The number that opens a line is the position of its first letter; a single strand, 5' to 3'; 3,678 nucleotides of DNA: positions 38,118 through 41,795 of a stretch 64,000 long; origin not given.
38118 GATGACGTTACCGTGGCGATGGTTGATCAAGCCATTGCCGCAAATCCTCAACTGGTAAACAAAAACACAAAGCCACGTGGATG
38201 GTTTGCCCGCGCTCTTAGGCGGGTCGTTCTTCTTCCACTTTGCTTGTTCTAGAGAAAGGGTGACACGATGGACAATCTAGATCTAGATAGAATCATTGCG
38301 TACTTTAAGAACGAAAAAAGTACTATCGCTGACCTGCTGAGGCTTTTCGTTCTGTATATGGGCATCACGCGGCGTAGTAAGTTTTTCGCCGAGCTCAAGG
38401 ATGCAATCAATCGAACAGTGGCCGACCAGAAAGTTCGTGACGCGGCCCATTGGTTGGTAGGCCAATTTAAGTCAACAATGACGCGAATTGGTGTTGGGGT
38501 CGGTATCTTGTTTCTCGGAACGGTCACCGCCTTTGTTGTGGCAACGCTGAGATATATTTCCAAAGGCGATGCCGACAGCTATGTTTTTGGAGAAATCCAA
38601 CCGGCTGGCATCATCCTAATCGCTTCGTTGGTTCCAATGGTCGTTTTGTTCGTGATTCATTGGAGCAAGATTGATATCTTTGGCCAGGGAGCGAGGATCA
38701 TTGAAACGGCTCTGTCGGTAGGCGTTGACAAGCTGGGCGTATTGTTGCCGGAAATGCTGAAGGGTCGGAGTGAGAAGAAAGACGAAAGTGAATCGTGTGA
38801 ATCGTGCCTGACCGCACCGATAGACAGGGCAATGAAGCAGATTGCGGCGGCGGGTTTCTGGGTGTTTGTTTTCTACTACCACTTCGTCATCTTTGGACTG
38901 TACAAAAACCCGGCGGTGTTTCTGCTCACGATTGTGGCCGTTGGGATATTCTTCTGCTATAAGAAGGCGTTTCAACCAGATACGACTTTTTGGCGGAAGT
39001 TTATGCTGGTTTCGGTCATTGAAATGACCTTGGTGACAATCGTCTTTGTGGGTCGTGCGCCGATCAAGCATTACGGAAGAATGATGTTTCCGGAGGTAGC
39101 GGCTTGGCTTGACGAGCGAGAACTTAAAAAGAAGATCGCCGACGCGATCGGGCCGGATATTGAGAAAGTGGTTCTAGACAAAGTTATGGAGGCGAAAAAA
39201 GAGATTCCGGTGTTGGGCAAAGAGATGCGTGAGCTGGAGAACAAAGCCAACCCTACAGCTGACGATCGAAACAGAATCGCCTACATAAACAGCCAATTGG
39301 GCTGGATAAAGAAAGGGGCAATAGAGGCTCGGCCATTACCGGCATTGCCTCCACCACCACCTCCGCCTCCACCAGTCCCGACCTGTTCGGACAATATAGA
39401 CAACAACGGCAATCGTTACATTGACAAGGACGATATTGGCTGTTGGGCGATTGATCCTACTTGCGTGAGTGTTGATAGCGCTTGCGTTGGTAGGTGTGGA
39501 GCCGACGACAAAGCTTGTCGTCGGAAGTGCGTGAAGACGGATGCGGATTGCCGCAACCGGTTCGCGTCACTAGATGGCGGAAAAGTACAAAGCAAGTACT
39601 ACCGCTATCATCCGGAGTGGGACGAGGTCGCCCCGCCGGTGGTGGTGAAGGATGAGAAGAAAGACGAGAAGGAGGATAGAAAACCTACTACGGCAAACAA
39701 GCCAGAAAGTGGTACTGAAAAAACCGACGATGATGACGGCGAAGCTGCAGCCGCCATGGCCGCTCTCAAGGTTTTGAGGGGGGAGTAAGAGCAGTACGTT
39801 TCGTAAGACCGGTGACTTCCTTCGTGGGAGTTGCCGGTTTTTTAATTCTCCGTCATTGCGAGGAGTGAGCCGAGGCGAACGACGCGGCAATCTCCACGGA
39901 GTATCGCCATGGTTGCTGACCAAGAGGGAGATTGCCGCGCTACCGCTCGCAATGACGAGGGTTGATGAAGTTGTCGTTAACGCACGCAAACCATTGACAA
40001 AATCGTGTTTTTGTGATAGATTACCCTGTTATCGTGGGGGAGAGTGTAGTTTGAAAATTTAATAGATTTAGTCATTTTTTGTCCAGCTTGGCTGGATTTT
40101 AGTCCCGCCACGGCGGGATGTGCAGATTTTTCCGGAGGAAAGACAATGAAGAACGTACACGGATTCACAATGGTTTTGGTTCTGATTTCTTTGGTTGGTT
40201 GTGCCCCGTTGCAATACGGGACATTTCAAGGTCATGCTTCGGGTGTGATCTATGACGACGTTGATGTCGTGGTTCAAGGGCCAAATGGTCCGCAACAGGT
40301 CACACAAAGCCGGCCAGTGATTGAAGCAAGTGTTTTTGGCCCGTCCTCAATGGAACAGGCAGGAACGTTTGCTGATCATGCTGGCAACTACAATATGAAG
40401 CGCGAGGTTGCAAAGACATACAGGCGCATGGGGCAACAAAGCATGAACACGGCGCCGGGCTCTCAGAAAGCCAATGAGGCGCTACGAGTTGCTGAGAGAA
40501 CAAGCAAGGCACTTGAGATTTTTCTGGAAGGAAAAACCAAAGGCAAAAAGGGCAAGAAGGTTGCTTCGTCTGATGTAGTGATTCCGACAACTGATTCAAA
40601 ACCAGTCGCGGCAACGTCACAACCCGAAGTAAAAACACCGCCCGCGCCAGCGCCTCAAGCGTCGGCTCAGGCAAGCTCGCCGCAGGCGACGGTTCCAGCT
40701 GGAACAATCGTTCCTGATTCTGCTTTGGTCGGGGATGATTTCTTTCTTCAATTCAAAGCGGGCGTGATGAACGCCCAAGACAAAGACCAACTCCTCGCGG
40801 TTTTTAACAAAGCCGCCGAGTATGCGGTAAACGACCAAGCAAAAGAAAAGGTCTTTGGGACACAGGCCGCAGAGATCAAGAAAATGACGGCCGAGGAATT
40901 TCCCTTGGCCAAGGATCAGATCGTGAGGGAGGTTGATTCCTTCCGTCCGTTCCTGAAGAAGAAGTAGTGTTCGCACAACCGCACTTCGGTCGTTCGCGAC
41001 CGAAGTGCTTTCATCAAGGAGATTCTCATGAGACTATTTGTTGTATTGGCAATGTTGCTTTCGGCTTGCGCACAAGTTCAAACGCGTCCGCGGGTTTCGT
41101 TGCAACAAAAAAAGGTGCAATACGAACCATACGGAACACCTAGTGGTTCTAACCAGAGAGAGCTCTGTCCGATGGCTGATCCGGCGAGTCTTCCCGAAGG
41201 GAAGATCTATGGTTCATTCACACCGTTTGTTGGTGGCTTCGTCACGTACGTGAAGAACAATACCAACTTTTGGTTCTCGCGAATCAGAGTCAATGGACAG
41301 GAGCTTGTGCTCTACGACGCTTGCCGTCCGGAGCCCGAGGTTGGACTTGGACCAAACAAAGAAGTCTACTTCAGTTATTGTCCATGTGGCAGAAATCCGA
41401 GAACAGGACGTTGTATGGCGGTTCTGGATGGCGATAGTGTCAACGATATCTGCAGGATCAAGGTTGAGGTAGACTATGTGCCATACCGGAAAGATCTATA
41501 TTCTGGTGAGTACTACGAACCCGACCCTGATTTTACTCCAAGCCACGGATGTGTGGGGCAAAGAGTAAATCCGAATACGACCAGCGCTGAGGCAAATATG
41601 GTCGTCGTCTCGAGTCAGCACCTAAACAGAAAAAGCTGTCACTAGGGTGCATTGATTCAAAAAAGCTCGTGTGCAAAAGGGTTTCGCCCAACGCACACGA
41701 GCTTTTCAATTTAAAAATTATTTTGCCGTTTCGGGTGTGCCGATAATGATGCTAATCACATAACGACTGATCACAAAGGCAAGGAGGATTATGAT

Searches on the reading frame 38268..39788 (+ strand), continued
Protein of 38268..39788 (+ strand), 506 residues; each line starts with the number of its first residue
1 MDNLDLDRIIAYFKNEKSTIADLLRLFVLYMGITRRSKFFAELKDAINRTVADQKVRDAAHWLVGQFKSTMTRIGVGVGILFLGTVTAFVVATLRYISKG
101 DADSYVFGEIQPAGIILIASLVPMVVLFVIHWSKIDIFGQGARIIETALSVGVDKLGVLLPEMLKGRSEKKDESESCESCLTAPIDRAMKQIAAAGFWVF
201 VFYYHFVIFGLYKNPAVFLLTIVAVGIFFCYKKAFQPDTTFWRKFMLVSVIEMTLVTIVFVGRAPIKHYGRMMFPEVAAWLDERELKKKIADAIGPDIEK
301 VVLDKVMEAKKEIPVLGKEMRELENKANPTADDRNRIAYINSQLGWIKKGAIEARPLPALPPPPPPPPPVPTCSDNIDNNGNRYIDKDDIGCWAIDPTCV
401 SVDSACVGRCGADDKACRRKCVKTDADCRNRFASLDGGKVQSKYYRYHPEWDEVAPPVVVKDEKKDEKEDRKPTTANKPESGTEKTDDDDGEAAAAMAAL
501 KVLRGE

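Call 77: find_encoding_contigs(protein=P0011, flank=10000)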
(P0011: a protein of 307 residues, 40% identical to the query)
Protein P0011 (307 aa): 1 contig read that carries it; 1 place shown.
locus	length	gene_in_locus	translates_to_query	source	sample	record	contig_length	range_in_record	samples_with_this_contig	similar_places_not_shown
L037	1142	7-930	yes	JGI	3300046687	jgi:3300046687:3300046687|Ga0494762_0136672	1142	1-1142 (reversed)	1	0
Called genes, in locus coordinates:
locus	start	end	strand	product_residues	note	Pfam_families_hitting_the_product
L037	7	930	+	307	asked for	-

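Call 82: search_protein_families(library=pfam, proteins=[P0021, P0022, P0024, P0025, P0026, P0027, P0028], max_evalue=0.5)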
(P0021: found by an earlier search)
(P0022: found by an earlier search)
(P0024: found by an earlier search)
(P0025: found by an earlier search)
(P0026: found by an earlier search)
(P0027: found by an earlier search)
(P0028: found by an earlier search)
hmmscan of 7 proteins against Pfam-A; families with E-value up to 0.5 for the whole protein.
P0021 (470 aa): 0 families

P0022 (399 aa): 1 family
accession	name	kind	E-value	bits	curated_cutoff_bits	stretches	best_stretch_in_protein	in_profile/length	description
PF13847.12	Methyltransf_31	-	0.21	11.7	27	1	249-314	63-129/145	Methyltransferase domain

P0024 (406 aa): 0 families

P0025 (335 aa): 0 families

P0026 (255 aa): 1 family
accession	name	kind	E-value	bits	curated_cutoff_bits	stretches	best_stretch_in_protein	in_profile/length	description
PF17141.9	DUF5114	-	0.094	13.7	27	1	40-81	26-67/88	Domain of unknown function (DUF5114)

P0027 (176 aa): 2 families
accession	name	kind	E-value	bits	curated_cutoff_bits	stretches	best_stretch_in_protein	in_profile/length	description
PF20101.4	DUF6491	-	0.11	12.9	27.5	1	3-81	3-64/138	Family of unknown function (DUF6491)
PF08139.17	LPAM_1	-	0.2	12.6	20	1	6-19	5-18/18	Prokaryotic membrane lipoprotein lipid attachment site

P0028 (205 aa): 0 families

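Call 83: search_protein_families(library=padloc, proteins=[window:38268-39788:+], max_evalue=0.1)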
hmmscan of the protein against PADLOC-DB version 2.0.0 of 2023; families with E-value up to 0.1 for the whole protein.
window:38268-39788:+ (506 aa): 0 families

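Call 85: search_dna_similar(query=window:38268-39788:+, collection=plasmids, mode=protein, max_evalue=0.01, max_rows=10)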
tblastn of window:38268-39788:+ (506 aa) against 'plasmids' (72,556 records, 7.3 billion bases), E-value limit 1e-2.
No match.

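Call 87: search_dna_similar(query=window:38268-39788:+, collection=phages, mode=protein, max_evalue=0.01, max_rows=10)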
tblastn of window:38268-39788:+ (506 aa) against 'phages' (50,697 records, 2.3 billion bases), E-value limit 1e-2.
No match.

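Call 105: search_solved_structures(query=A2, max_evalue=0.01, show_alignments=1)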
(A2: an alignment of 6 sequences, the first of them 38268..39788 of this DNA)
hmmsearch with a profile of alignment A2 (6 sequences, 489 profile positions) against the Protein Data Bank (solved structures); distinct sequences matched with E-value up to 0.01: 2.
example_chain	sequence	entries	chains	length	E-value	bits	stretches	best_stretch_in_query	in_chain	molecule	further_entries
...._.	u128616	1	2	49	0.00053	22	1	371-395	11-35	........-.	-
7pvp_A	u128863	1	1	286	0.0055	18.7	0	231-246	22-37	SAKe6BC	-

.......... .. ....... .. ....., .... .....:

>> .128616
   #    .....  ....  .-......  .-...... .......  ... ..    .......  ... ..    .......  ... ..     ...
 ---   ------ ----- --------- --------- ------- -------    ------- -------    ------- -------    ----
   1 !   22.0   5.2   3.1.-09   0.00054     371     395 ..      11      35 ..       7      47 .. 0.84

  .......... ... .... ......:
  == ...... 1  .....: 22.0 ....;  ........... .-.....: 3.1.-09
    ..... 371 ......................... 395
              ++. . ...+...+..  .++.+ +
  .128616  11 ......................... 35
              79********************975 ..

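Call 106: fold_search(model_id=the predicted structure, library=pdb)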
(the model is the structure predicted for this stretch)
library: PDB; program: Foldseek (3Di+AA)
matches with E <= 10: 47; with E <= 0.001: 0
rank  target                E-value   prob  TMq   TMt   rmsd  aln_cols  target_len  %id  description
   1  7ung_A1               1.2e+00  0.15  0.17  0.20  33.6       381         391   11  48-nm repeat of the human respiratory doublet microtubule (released 2022-10-05)
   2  5ung                  1.5e+00  0.08  0.12  0.14  29.0       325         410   11  XFEL structure of human angiotensin II type 2 receptor (Orthorhombic form) in complex with compound 1 (N-benzyl-N-(2-eth (released 2017-04-05)
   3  7way_A                1.7e+00  0.06  0.11  0.07  29.7       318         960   14  PlmCasX-sgRNAv1-dsDNA ternary complex at nts loading state (released 2022-03-16)
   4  9cpc_3E               2.5e+00  0.09  0.16  0.19  33.1       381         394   12  Atomic model of porcine brain ventricles cilia doublet microtubule (48-nm periodicity) (released 2024-10-23)
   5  8otz_Cm               2.6e+00  0.10  0.17  0.20  33.4       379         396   12  48-nm repeat of the native axonemal doublet microtubule from bovine sperm (released 2023-11-22)
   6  7som_G                2.8e+00  0.02  0.07  0.04  32.9       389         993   11  Ciliary C2 central pair apparatus isolated from Chlamydomonas reinhardtii (released 2022-04-13)
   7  7ung_B3               3.2e+00  0.05  0.12  0.16  30.2       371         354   11  48-nm repeat of the human respiratory doublet microtubule (released 2022-10-05)
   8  5jr9_D                3.4e+00  0.09  0.11  0.26  18.4       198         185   11  Crystal structure of apo-NeC3PO (released 2016-09-28)
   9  8j07_8N               3.4e+00  0.05  0.13  0.16  32.9       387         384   10  96nm repeat of human respiratory doublet microtubule and associated axonemal complexes (released 2023-07-26)
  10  8j07_8K               3.8e+00  0.05  0.13  0.16  33.0       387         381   10  96nm repeat of human respiratory doublet microtubule and associated axonemal complexes (released 2023-07-26)
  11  7ung_B2               3.8e+00  0.05  0.13  0.16  33.1       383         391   10  48-nm repeat of the human respiratory doublet microtubule (released 2022-10-05)
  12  8i7o_B7               4.2e+00  0.04  0.12  0.15  31.9       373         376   12  In situ structure of axonemal doublet microtubules in mouse sperm with 16-nm repeat (released 2023-10-11)
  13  8j07_8L               4.4e+00  0.07  0.17  0.22  32.6       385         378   10  96nm repeat of human respiratory doublet microtubule and associated axonemal complexes (released 2023-07-26)
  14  6zbj_B                4.4e+00  0.03  0.12  0.12  37.1       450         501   12  Plasmodium falciparum merozoite surface protein 1 dimer, conformation 1 (released 2021-05-19)
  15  6wqz_A                4.4e+00  0.03  0.10  0.10  20.7       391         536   12  Structure of human ATG9A, the only transmembrane protein of the core autophagy machinery (released 2020-07-08)
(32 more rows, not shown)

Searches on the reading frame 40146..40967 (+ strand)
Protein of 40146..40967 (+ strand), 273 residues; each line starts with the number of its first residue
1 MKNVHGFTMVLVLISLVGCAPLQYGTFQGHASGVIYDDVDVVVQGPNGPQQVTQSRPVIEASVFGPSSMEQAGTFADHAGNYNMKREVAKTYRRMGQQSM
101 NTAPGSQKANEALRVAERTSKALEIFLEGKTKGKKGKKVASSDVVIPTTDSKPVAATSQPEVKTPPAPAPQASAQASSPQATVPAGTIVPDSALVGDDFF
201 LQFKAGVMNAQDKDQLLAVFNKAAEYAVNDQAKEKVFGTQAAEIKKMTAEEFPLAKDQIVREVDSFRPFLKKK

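Call 4: search_protein_families(library=pfam, proteins=[window:40146-40967:+], max_evalue=0.1)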
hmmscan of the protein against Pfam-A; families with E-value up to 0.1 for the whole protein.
window:40146-40967:+ (273 aa): 1 family
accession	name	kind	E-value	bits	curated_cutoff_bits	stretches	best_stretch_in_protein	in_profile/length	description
PF01977.22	UbiD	-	0.081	12.5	23.3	0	14-87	107-180/206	3-octaprenyl-4-hydroxybenzoate carboxy-lyase Rift-related domain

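Call 9: search_protein_families(library=ncbifam, proteins=[window:40146-40967:+], max_evalue=0.1)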
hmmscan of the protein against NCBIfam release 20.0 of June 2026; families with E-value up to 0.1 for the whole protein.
window:40146-40967:+ (273 aa): 1 family
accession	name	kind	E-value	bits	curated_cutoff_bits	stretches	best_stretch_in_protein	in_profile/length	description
TIGR03557.1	F420_G6P_family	subfamily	0.023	13.9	210.4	1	54-100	160-206/316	TIGR03557 family F420-dependent LLM class oxidoreductase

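Call 19: search_protein_families(library=phrogs, proteins=[window:40146-40967:+], max_evalue=0.1)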
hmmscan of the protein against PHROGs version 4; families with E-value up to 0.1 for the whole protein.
window:40146-40967:+ (273 aa): 0 families

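Call 83: search_protein_families(library=padloc, proteins=[window:40146-40967:+], max_evalue=0.1)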
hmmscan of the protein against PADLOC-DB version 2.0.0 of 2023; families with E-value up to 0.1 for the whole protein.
window:40146-40967:+ (273 aa): 0 families

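Call 103: search_solved_structures(query=A5, max_evalue=10)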
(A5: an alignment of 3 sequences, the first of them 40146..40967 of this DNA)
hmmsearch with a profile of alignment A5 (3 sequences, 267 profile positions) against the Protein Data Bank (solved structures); distinct sequences matched with E-value up to 10: 5.
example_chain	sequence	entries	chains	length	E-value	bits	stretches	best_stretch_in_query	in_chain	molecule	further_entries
9cca_A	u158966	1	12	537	1.1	12.3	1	194-245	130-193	Circumsporozoite protein,Pyridoxal 5'-phosphate synthase subunit Pdx1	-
5lm1_A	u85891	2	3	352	1.2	12.2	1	176-253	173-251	Tyrosine-protein phosphatase non-receptor type 23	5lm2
9d4a_B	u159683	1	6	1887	1.8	11.5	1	131-178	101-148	Fatty acid synthase subunit alpha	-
2uv8_A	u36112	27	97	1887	1.9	11.5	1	131-178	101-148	FATTY ACID SYNTHASE SUBUNIT ALPHA (FAS2) | FATTY ACID SYNTHASE SUBUNIT ALPHA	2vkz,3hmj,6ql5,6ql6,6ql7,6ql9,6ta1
6u5t_A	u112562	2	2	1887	2.8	11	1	131-178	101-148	Fatty acid synthase subunit alpha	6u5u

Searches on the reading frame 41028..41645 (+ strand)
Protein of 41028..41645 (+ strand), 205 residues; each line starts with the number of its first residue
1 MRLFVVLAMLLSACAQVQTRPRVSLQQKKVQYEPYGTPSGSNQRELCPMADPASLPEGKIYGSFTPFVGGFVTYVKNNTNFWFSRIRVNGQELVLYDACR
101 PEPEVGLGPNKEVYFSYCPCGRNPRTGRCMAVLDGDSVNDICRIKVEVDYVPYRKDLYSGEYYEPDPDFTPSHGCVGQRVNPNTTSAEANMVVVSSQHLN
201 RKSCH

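Call 4: search_protein_families(library=pfam, proteins=[window:41028-41645:+], max_evalue=0.1)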
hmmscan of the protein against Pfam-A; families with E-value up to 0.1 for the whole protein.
window:41028-41645:+ (205 aa): 0 families

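Call 9: search_protein_families(library=ncbifam, proteins=[window:41028-41645:+], max_evalue=0.1)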
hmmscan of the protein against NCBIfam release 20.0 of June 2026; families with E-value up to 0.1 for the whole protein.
window:41028-41645:+ (205 aa): 0 families

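Call 19: search_protein_families(library=phrogs, proteins=[window:41028-41645:+], max_evalue=0.1)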
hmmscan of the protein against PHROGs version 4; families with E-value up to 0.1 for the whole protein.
window:41028-41645:+ (205 aa): 0 families

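Call 83: search_protein_families(library=padloc, proteins=[window:41028-41645:+], max_evalue=0.1)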
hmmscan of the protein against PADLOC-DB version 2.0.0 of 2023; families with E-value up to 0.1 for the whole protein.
window:41028-41645:+ (205 aa): 0 families

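Call 102: search_solved_structures(query=A4, max_evalue=10)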
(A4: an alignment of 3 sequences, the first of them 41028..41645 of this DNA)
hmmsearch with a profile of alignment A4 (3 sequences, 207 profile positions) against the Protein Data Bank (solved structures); distinct sequences matched with E-value up to 10: 1.
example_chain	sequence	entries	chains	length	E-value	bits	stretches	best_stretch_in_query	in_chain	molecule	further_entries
4dou_A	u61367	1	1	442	0.0042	20.1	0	71-98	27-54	Adiponectin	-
